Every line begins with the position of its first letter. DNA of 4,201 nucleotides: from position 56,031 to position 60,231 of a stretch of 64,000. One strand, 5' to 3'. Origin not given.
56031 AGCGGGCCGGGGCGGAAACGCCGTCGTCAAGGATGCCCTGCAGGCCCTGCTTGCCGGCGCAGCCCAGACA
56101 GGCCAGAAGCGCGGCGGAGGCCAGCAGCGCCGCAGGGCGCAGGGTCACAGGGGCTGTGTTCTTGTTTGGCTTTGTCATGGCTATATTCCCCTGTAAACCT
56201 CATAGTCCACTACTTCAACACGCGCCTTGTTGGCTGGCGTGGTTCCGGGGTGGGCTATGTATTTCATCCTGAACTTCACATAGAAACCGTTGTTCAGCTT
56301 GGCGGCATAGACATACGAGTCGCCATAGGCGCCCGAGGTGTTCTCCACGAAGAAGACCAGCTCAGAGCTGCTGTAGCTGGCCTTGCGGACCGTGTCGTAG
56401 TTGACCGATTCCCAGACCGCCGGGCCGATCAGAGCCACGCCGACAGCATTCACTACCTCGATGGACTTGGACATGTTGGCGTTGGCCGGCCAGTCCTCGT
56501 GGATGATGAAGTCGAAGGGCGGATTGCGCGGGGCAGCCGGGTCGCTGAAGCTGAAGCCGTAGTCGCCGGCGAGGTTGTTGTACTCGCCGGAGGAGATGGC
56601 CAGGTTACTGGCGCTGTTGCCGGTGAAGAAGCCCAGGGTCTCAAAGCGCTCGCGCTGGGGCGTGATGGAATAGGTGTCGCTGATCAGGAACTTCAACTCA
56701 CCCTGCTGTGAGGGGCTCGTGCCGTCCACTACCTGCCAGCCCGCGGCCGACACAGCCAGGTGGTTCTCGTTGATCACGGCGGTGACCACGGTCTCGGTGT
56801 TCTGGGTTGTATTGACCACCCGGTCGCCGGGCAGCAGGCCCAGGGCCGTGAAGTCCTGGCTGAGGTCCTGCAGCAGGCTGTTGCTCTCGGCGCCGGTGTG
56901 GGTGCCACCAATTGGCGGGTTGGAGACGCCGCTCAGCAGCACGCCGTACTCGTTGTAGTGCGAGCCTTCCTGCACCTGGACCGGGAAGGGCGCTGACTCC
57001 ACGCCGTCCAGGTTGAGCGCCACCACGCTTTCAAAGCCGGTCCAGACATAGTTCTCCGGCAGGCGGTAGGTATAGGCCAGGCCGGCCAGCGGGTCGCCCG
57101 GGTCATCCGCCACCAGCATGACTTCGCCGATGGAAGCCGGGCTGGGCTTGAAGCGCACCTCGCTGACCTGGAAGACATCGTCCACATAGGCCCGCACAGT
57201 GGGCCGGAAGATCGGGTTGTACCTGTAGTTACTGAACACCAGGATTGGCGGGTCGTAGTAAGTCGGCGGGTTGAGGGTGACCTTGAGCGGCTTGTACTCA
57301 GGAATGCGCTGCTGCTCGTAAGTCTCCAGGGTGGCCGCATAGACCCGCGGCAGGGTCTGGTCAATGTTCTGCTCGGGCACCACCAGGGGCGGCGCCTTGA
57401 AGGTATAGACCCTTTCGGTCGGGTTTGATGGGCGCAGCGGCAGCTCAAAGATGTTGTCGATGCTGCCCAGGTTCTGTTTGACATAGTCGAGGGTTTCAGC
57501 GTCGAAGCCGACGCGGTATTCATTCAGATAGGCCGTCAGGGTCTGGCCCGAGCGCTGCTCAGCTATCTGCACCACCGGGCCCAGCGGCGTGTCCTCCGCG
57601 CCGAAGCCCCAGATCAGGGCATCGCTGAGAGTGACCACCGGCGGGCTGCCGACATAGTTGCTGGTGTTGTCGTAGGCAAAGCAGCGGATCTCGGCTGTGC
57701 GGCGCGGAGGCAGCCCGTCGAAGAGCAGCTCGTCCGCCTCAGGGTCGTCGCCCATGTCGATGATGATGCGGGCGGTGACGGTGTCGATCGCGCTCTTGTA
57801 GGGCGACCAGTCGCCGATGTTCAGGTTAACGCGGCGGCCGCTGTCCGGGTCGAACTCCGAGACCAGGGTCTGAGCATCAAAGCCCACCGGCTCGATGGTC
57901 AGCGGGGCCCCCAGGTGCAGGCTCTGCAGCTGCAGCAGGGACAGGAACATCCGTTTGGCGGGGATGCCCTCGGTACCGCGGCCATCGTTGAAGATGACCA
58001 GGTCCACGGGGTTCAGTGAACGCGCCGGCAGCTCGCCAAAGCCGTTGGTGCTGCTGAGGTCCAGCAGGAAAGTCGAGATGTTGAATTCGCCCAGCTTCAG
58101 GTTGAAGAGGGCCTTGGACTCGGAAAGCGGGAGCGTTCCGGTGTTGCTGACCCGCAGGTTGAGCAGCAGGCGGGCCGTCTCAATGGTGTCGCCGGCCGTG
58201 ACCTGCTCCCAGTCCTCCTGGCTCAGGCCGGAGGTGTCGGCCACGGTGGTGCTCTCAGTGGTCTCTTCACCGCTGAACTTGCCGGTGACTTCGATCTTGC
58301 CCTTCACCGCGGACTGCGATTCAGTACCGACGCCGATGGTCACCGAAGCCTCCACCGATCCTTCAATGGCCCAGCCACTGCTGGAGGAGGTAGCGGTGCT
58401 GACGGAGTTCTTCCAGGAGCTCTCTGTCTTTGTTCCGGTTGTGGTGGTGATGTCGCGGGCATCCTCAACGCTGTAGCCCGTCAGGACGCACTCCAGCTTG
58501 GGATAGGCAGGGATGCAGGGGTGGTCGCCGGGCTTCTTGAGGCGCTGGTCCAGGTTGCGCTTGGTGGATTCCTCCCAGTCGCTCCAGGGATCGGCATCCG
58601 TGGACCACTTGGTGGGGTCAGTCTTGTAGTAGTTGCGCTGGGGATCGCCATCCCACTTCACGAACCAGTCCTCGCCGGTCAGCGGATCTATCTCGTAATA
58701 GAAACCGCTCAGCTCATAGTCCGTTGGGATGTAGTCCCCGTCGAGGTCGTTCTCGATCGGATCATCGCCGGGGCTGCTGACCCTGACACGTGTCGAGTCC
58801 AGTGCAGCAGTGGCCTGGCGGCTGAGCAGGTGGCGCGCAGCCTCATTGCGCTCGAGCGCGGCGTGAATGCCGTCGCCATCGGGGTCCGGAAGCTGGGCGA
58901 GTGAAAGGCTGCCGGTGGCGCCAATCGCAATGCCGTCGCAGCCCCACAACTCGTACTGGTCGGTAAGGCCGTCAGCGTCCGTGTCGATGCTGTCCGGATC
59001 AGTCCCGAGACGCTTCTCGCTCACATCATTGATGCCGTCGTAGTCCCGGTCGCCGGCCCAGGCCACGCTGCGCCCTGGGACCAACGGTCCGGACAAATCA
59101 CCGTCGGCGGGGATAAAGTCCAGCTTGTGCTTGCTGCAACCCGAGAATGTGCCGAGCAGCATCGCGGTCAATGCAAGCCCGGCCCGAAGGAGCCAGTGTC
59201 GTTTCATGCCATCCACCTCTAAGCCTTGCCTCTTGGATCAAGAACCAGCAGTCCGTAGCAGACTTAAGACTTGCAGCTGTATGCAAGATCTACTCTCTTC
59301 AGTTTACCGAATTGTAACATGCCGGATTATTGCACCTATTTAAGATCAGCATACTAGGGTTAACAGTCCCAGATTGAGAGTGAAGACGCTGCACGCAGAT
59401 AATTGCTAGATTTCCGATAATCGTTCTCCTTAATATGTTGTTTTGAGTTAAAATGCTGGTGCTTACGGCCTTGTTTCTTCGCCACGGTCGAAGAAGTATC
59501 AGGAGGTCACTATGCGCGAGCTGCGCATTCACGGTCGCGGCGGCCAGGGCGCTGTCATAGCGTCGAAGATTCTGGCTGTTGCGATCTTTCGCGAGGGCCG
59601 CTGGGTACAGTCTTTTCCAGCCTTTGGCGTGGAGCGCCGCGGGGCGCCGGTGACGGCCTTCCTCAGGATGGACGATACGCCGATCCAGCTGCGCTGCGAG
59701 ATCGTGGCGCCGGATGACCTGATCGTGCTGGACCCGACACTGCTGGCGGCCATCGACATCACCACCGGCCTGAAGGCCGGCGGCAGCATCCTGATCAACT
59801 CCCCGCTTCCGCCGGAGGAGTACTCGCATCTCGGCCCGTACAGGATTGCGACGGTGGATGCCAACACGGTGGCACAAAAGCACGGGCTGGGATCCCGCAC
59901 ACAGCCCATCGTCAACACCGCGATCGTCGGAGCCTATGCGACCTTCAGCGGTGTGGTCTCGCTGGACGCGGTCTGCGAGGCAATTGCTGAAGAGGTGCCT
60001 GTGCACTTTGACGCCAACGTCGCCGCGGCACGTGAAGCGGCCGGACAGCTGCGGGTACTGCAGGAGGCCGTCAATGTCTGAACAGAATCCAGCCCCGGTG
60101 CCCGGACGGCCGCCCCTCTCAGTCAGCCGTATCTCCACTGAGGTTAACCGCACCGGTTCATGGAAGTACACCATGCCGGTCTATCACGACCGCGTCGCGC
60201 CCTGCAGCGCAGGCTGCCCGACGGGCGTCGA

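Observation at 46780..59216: Four-gene co-directional operon: PA-like pair followed by two dockerin/PKD/PPC proteins sharing an N-terminal module. Candidate translocon-plus-cargo system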

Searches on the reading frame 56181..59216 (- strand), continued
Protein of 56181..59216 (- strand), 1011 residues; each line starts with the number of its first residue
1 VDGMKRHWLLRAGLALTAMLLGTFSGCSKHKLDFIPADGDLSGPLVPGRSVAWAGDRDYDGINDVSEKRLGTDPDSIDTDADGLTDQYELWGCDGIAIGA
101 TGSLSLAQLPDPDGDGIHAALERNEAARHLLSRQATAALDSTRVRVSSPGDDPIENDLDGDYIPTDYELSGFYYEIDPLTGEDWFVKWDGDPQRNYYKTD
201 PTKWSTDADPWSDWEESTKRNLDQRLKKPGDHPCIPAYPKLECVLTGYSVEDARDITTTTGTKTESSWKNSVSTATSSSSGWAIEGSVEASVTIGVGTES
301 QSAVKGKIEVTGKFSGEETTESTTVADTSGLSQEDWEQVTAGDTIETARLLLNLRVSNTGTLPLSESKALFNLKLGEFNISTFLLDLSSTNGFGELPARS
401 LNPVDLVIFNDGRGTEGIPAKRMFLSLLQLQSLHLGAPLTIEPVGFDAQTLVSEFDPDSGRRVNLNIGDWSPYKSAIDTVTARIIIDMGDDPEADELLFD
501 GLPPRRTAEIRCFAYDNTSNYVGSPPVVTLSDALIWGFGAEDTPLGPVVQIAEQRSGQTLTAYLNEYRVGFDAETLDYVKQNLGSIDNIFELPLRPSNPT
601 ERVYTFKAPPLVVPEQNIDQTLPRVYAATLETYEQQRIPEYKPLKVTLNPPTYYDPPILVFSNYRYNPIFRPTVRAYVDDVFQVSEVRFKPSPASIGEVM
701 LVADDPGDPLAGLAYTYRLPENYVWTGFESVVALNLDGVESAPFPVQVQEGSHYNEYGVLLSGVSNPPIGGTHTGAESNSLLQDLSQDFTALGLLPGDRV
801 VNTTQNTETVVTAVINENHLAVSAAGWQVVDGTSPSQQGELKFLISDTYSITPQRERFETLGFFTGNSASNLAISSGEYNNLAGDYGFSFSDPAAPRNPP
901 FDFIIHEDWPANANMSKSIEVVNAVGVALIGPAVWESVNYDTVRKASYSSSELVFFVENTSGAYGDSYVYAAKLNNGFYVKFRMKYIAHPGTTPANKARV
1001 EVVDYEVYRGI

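Call 47: predict_structure(alignment_id=A1)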
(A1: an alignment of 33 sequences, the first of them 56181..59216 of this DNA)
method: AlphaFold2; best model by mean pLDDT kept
length: 1011 residues; sequences in the alignment: 33
mean_pLDDT: 74.1   pTM: 0.55
mean pLDDT of the five models: 74.1, 72.4, 70.9, 70.8, 67.1
residues with pLDDT >= 90: 116; 70-90: 577; 50-70: 201; < 50: 117
segments of 3 or more residues with pLDDT < 50: 1-14, 22-52, 119-137, 280-286, 296-306, 520-524, 754-766
pLDDT, mean of each block of 10 residues (from residue 1): 38 50 35 31 33 67 82 78 67 62 68 53 43 50 78 76 82 87 85 77 78 82 59 82 88 76 84 68 47 47 48 57 79 82 77 89 87 81 87 80 86 76 85 84 84 58 64 83 82 51 75 70 63 85 74 73 77 79 70 82 80 58 80 72 61 58 67 81 74 89 61 77 86 80 83 47 55 92 89 76 91 89 90 80 92 66 80 80 86 82 89 83 93 86 91 89 87 92 87 68 89 81
secondary structure, 60 per line:
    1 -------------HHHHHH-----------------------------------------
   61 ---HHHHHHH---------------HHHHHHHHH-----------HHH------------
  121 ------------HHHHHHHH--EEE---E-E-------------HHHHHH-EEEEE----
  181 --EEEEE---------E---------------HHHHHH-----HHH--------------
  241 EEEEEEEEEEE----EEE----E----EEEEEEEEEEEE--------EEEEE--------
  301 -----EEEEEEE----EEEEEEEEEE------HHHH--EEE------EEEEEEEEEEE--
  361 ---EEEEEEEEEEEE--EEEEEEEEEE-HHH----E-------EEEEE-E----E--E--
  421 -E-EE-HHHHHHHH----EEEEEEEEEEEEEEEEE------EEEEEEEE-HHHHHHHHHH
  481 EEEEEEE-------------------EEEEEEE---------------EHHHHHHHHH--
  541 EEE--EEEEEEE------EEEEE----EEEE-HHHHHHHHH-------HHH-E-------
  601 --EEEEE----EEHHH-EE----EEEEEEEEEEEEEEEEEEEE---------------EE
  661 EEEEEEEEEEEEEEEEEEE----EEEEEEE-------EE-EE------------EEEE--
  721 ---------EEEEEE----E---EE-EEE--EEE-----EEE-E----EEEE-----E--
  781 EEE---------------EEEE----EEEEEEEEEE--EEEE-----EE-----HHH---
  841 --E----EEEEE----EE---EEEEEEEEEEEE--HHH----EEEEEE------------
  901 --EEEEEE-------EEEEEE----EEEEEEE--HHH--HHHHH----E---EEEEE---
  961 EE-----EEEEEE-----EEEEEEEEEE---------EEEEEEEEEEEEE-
elements in order (helices of 4 or more, strands of 3 or more residues): H14-19 H64-70 H86-94 H133-140 E143-145 H165-170 E172-176 E183-187 H213-218 E241-251 E256-258 E268-279 E288-292 E306-312 E317-326 H333-336 E339-341 E348-358 E364-375 E378-387 E404-408 H427-434 E439-455 E462-469 H471-480 E481-487 E507-513 H530-538 E541-543 E546-552 E559-563 E568-571 H573-581 E603-607 E624-643 E659-679 E684-690 E715-718 E730-735 E747-749 E752-754 E760-762 E769-772 E781-783 E799-802 E807-816 E819-822 E848-852 E862-873 E883-888 E903-908 E916-921 E926-932 H940-944 E953-957 E968-973 E979-988 E998-1010

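Call 71: search_protein_families(library=pfam, proteins=[L015:9818-12406:+, L015:7264-9027:-, L015:12580-14241:-, L016:8819-18460:+, L017:9797-12745:-, L017:7900-10248:-, L017:13733-17575:+, L014:15907-17718:-, L014:17805-20192:+], max_evalue=0.001)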
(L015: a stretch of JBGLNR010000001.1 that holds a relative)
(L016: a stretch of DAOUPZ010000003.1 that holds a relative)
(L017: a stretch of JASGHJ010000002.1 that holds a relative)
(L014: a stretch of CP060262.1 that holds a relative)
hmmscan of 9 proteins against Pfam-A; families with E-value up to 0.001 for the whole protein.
L015:9818-12406:+ (863 aa): 3 families
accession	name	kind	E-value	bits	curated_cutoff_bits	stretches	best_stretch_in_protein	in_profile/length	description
PF03495.19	Binary_toxB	-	8.4e-13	48.8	25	1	71-145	2-77/78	Clostridial binary toxin B/anthrax toxin PA Ca-binding domain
PF18884.5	TSP3_bac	-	4.2e-05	23.7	25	0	47-66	1-20/22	Bacterial TSP3 repeat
PF17475.7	Binary_toxB_2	-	0.00015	22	25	1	219-364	46-199/218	Clostridial binary toxin B/anthrax toxin PA domain 2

L015:7264-9027:- (588 aa): 1 family
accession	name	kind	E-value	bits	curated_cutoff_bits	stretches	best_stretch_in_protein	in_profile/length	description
PF09721.15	Exosortase_EpsH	-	1.6e-53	182.1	25.7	1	303-570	1-250/254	Transmembrane exosortase (Exosortase_EpsH)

L015:12580-14241:- (554 aa): 3 families
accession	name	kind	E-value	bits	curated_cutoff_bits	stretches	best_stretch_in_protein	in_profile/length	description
PF13531.11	SBP_bac_11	-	1.1e-33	117.3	25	1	142-334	10-202/227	Bacterial extracellular solute-binding protein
PF01208.23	URO-D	-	1.3e-07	31.4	23.9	1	408-517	210-313/346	Uroporphyrinogen decarboxylase (URO-D)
PF01547.30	SBP_bac_1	-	0.00016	22.2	26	1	143-248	8-148/307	Bacterial extracellular solute-binding protein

L016:8819-18460:+ (3214 aa): 12 families
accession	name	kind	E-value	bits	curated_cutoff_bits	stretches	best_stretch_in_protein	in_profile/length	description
PF13570.13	Beta-prop_ACSF4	-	1.2e-130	436.2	133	6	2494-2678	35-224/329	Beta-alanine-activating enzyme, beta-propeller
PF13360.13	PQQ_2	-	9.8e-87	290.9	27.6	8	2648-2827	2-194/233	Outer membrane protein assembly factor BamB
PF03160.20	Calx-beta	-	4.9e-60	201.2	27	3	2349-2459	7-119/119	Calx-beta domain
PF25292.1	Beta-prop_CGLA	-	5.5e-23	82.4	26.8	1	1738-1848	3-113/316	Lambda-carrageenase beta-propeller domain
PF00041.27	fn3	-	5.5e-17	62.2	25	2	2926-2997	5-78/84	Fibronectin type III domain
PF00963.24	Cohesin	-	1.5e-14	54.8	24.1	1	3013-3149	1-139/139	Cohesin domain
PF03495.19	Binary_toxB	-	1.7e-14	54.2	25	1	413-487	2-78/78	Clostridial binary toxin B/anthrax toxin PA Ca-binding domain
PF00404.24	Dockerin_1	-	2.2e-08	34.6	22.9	1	3154-3203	1-50/57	Dockerin type I domain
PF16656.11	Pur_ac_phosph_N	-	3.4e-08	34.4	30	1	2937-2998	28-87/93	Purple acid Phosphatase, N-terminal domain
PF13205.12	Big_5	-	1.7e-05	25.9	23.6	1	109-203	11-104/105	Bacterial Ig-like domain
PF03478.24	Beta-prop_KIB1-4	-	3.4e-05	23.9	27.4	0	2217-2308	95-166/242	KIB1-4 beta-propeller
PF25059.1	FN3_DSCAM-DSCAML_C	-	0.00019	22.1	39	0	2952-2996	26-71/89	DSCAM/DSCAML C-terminal Fn3-like domain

L017:9797-12745:- (983 aa): 0 families

L017:7900-10248:- (783 aa): 0 families

L017:13733-17575:+ (1281 aa): 5 families
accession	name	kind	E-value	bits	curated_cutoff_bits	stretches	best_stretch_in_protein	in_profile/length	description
PF24681.1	Kelch_KLHDC2_KLHL20_DRC7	-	1e-15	58.1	50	2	891-1094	10-185/221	KLHDC2/KLHL20/DRC7 Kelch-repeats domain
PF24981.1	Beta-prop_ATRN-LZTR1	-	2.8e-08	33.8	50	0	892-954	1-60/289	Attractin/LZTR1 beta-propeller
PF19077.6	Big_13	-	0.00011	23.1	27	0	283-316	69-102/102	Bacterial Ig-like domain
PF13415.12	Kelch_3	-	0.00017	22.1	22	1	610-648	3-43/48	Galactose oxidase, central domain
PF13418.12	Kelch_4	-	0.00061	20.1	21.6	0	599-640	4-46/49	Galactose oxidase, central domain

L014:15907-17718:- (604 aa): 0 families

L014:17805-20192:+ (796 aa): 2 families
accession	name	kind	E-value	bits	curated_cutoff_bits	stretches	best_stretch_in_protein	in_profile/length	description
PF18911.6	PKD_4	-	1.9e-11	44.3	27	1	340-421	1-76/85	PKD domain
PF00801.26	PKD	-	2.9e-08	34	23.5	1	347-418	4-70/80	PKD domain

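Call 92: find_encoding_contigs(protein=P0013, flank=10000, max_places=3)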
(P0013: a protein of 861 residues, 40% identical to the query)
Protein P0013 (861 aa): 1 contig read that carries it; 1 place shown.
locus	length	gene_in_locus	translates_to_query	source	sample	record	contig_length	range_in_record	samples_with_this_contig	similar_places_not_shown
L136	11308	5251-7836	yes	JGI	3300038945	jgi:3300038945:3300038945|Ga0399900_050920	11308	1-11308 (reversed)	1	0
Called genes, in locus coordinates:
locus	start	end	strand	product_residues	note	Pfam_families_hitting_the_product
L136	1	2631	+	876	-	?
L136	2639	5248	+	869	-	PF03495:Binary_toxB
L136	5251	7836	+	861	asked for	PF03495:Binary_toxB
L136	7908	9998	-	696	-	PF00801:PKD (weak), PF18911:PKD_4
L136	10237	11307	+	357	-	?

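Call 93: find_encoding_contigs(protein=P0029, flank=10000, max_places=3)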
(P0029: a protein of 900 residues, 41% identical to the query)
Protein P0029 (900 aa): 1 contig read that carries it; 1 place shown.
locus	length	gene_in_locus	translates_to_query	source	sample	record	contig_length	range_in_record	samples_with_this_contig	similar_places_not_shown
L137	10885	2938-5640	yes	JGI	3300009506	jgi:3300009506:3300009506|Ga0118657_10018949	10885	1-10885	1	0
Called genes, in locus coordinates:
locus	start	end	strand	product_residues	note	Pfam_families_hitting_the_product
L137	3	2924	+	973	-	?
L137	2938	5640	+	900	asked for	PF03495:Binary_toxB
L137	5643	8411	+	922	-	PF03495:Binary_toxB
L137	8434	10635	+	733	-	PF00801:PKD (weak), PF18911:PKD_4 (weak), PF04151:PPC (faint), PF18911:PKD_4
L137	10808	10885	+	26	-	?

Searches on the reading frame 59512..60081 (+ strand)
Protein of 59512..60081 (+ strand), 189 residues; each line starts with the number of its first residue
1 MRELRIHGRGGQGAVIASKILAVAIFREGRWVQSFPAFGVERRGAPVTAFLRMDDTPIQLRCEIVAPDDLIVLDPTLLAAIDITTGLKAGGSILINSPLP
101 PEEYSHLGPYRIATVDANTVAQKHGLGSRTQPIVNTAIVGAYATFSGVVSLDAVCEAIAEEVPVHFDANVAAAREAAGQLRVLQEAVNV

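Call 31: search_protein_families(library=pfam, proteins=[window:59512-60081:+], max_evalue=0.001)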
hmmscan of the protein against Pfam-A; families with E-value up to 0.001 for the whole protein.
window:59512-60081:+ (189 aa): 1 family
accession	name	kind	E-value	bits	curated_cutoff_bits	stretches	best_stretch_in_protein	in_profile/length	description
PF01558.24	POR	-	1.8e-37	129.6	27.4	1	10-176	1-171/173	Pyruvate ferredoxin/flavodoxin oxidoreductase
